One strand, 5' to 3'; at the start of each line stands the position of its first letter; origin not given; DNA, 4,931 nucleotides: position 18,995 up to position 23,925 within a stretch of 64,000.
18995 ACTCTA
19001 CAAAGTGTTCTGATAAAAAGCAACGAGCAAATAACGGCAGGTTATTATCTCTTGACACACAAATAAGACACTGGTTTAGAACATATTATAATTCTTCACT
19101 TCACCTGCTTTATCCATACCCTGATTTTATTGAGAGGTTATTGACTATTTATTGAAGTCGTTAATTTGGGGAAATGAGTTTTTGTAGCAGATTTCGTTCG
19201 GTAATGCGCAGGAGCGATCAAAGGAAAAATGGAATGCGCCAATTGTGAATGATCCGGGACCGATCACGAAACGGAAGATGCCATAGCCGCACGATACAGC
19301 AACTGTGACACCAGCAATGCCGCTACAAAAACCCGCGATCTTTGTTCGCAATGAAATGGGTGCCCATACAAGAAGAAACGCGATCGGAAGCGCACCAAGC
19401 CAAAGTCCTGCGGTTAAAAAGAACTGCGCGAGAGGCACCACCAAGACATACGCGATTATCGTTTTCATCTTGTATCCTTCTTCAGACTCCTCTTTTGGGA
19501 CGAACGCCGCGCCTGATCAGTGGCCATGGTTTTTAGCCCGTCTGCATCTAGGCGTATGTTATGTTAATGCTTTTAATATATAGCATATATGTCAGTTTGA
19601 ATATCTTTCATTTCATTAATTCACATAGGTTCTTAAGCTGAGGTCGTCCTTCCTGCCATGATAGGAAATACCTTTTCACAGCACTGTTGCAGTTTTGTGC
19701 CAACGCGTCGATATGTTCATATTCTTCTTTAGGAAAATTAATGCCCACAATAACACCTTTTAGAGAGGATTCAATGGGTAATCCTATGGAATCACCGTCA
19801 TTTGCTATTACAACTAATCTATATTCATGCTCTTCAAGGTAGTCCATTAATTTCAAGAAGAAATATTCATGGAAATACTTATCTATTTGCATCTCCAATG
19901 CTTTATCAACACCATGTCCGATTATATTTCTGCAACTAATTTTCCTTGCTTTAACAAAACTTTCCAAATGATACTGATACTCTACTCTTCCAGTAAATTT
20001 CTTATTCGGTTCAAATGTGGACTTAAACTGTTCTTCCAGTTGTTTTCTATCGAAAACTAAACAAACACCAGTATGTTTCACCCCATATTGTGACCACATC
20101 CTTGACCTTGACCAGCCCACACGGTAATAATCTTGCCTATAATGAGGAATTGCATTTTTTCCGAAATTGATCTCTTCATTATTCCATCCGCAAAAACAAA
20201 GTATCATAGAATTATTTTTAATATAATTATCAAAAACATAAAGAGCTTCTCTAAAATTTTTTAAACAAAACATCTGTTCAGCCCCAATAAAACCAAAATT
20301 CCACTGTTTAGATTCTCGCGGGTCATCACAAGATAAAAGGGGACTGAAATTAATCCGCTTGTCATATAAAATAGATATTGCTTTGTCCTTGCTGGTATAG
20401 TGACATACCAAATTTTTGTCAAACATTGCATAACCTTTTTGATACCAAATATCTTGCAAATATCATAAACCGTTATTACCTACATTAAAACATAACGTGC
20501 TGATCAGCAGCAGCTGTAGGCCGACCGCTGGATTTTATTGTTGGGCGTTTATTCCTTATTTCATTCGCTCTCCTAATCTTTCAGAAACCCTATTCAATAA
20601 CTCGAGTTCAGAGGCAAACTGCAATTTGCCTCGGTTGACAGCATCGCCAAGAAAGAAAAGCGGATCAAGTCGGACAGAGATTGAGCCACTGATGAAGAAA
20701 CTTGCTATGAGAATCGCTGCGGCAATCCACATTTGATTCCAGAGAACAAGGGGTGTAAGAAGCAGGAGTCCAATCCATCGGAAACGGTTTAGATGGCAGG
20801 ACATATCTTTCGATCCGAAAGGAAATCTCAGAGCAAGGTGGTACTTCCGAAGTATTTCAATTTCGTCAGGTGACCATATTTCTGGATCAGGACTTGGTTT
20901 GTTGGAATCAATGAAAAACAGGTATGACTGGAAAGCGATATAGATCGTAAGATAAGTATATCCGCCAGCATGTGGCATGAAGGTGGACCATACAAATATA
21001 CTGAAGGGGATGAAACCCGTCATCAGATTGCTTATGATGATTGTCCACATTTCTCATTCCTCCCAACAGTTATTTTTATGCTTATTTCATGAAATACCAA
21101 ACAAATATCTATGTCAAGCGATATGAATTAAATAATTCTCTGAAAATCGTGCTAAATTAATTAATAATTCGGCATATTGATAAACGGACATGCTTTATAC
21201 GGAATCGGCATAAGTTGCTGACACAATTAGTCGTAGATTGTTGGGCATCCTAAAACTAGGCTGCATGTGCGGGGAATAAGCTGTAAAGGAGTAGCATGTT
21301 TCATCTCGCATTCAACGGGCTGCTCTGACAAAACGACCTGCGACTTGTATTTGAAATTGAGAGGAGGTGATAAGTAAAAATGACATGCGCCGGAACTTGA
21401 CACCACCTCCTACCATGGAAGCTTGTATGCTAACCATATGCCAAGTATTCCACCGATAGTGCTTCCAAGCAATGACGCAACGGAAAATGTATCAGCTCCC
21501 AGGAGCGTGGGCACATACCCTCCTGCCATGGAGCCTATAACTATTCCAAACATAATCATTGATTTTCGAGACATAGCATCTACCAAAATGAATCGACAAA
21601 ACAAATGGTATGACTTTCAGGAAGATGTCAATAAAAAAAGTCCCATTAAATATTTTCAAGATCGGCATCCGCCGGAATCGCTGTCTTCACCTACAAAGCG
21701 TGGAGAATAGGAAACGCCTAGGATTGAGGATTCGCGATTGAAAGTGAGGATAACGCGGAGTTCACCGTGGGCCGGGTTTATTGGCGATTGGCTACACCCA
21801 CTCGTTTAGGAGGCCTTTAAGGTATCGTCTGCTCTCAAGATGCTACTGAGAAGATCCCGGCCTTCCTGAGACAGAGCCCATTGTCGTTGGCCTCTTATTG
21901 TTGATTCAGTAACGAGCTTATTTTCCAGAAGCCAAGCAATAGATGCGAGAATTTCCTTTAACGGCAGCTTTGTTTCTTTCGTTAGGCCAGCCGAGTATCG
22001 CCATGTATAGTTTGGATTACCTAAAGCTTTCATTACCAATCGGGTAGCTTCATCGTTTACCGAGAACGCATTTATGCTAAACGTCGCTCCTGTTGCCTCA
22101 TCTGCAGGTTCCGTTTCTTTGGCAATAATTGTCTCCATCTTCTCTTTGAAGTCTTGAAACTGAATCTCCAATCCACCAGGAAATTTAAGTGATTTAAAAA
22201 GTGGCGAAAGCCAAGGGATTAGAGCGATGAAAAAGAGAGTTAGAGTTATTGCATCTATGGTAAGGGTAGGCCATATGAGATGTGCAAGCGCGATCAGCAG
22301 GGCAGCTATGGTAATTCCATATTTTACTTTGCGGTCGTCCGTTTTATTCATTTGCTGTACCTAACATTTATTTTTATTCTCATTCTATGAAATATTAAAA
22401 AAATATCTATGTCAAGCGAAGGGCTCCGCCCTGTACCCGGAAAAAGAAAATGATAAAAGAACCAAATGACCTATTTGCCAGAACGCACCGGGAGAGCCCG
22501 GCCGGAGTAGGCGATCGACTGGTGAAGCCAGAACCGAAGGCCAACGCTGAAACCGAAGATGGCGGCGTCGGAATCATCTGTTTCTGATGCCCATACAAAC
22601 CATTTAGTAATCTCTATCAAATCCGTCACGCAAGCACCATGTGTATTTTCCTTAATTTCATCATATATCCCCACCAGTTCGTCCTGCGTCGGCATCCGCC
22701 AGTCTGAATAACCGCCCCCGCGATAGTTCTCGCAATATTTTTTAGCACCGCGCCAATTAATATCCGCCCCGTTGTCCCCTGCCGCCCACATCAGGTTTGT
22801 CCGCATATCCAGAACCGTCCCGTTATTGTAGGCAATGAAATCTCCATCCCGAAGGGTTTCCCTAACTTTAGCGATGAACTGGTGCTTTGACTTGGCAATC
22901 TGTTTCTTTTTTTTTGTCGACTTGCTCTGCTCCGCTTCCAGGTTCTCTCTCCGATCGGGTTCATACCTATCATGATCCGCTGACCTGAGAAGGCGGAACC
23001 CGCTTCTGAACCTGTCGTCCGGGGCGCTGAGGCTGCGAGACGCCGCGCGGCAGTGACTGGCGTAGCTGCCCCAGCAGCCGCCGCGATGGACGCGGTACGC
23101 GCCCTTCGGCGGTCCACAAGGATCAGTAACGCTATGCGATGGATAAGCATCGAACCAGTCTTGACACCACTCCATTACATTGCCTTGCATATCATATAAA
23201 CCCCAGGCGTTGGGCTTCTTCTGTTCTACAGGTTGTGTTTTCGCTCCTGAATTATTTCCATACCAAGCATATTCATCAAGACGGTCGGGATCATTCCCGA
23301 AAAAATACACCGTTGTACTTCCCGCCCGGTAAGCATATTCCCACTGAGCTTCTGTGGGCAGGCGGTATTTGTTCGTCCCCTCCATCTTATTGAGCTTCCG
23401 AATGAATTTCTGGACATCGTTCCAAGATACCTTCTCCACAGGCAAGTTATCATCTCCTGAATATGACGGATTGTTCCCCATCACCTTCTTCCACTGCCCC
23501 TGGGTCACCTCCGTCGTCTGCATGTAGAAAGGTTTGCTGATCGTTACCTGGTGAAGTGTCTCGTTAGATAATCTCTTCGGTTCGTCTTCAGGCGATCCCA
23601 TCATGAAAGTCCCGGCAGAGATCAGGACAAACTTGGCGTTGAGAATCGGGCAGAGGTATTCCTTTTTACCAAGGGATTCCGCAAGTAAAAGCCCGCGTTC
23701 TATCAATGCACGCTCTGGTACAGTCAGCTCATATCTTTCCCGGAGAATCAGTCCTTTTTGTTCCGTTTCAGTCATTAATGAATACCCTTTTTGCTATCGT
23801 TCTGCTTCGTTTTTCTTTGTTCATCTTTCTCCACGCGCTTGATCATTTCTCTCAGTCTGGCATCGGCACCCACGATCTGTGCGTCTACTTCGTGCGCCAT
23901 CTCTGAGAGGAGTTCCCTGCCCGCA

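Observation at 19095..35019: Cassette-array-like accessory island: unrelated minus-strand gene modules bracketed by shared non-coding modules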

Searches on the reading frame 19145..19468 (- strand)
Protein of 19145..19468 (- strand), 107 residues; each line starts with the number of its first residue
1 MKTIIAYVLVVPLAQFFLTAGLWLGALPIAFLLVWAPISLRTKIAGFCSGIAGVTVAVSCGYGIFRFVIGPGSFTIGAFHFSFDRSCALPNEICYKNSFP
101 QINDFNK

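Call 8: search_protein_families(library=pfam, proteins=[window:19145-19468:-], max_evalue=0.01)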
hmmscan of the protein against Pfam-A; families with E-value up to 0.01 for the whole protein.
window:19145-19468:- (107 aa): 0 families

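Call 47: search_protein_families(library=padloc, proteins=[window:19145-19468:-], max_evalue=0.001)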
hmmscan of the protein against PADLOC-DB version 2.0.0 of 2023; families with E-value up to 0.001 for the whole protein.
window:19145-19468:- (107 aa): 0 families

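Call 48: search_protein_families(library=ncbifam, proteins=[window:19145-19468:-], max_evalue=0.001)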
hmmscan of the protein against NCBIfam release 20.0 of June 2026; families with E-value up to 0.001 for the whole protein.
window:19145-19468:- (107 aa): 0 families

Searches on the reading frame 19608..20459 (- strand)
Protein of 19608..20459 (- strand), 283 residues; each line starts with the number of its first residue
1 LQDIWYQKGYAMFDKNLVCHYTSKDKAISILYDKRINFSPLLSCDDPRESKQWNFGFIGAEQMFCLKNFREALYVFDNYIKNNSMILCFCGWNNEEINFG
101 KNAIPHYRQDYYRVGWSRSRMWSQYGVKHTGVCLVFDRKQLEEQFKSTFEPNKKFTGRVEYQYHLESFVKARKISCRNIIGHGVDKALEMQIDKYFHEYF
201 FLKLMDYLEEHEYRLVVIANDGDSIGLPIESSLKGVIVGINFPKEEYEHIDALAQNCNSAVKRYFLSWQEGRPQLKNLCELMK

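Call 8: search_protein_families(library=pfam, proteins=[window:19608-20459:-], max_evalue=0.01)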
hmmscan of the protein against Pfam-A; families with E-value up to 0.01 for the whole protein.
window:19608-20459:- (283 aa): 1 family
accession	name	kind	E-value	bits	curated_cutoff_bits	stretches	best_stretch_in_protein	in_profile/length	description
PF11185.13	DUF2971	-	1.5e-09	39.5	22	1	121-215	1-89/89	Protein of unknown function (DUF2971)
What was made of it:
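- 19608..20459 (-): DUF2971 protein (PADLOC candidate PDC-S31). Pfam E = 1.5e-9 (call 8).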

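Call 47: search_protein_families(library=padloc, proteins=[window:19608-20459:-], max_evalue=0.001)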
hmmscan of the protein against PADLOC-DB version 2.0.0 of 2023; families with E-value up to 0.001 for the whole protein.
window:19608-20459:- (283 aa): 3 families
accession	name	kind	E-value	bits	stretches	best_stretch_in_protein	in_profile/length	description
PDLC04990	PDC-S31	-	1.9e-12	45.5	1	121-264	124-242/259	-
PDLC04994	PDC-S31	-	6.7e-12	43.3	2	191-262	180-255/273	-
PDLC04991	PDC-S31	-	2e-07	28.9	1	117-265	75-189/208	-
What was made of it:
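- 19608..20459 (-): PADLOC E = 1.9e-12 (call 47).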

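Call 48: search_protein_families(library=ncbifam, proteins=[window:19608-20459:-], max_evalue=0.001)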
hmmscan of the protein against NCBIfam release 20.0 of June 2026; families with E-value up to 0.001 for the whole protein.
window:19608-20459:- (283 aa): 0 families

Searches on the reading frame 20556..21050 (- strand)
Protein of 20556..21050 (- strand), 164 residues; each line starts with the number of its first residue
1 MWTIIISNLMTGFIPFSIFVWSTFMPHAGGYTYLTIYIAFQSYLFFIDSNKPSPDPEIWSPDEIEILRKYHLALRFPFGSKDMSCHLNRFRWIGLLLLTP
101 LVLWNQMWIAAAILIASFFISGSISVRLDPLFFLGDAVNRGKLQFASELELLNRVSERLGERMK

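Call 8: search_protein_families(library=pfam, proteins=[window:20556-21050:-], max_evalue=0.01)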
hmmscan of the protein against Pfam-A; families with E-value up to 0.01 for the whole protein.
window:20556-21050:- (164 aa): 0 families

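Call 46: search_protein_families(library=pfam, proteins=[window:20556-21050:-], max_evalue=0.001)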
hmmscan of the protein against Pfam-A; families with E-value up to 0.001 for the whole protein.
window:20556-21050:- (164 aa): 0 families

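Call 47: search_protein_families(library=padloc, proteins=[window:20556-21050:-], max_evalue=0.001)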
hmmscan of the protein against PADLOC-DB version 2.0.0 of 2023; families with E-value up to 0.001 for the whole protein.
window:20556-21050:- (164 aa): 0 families

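Call 48: search_protein_families(library=ncbifam, proteins=[window:20556-21050:-], max_evalue=0.001)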
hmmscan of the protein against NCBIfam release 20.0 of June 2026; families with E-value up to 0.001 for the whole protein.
window:20556-21050:- (164 aa): 0 families
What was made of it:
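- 20556..21050 (-): 164-aa orphan protein. No hit in Pfam, NCBIfam or PADLOC (calls 8, 47, 48).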

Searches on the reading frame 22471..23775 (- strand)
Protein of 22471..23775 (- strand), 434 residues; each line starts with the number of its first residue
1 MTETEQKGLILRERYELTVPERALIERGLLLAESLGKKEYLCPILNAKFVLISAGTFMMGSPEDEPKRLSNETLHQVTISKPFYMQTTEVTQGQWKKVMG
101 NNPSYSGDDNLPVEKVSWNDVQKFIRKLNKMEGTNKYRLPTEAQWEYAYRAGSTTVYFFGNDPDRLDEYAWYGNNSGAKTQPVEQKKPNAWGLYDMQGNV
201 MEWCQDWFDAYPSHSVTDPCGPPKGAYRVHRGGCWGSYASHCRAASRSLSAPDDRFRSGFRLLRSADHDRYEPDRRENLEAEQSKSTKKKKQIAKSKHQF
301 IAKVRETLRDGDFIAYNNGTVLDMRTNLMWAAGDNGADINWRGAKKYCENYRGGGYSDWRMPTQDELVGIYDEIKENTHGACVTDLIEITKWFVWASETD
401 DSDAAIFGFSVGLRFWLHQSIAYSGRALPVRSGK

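Call 8: search_protein_families(library=pfam, proteins=[window:22471-23775:-], max_evalue=0.01)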
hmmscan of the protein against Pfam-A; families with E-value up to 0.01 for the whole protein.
window:22471-23775:- (434 aa): 2 families
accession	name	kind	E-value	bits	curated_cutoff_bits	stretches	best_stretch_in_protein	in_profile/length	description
PF03781.23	FGE-sulfatase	-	6.3e-47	160.8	23.3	1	47-264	3-255/255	Sulfatase-modifying factor enzyme 1-like domain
PF07603.17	Lcl_C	-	2.1e-16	60.7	34.9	1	319-420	1-108/117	Lcl C-terminal domain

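Call 47: search_protein_families(library=padloc, proteins=[window:22471-23775:-], max_evalue=0.001)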
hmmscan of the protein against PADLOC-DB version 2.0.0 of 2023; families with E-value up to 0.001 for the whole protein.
window:22471-23775:- (434 aa): 0 families

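Call 56: find_encoding_contigs(protein=window:22471-23775:-, flank=10000, max_places=6)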
Protein window:22471-23775:- (434 aa): 1 contig read that carries it; 1 place shown.
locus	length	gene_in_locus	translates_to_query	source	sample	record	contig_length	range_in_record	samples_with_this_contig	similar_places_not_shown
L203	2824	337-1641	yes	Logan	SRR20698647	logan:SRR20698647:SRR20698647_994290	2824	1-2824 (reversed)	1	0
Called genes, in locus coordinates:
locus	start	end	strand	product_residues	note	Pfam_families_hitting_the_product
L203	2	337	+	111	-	?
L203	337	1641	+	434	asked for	PF03781:FGE-sulfatase, PF07603:Lcl_C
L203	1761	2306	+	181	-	-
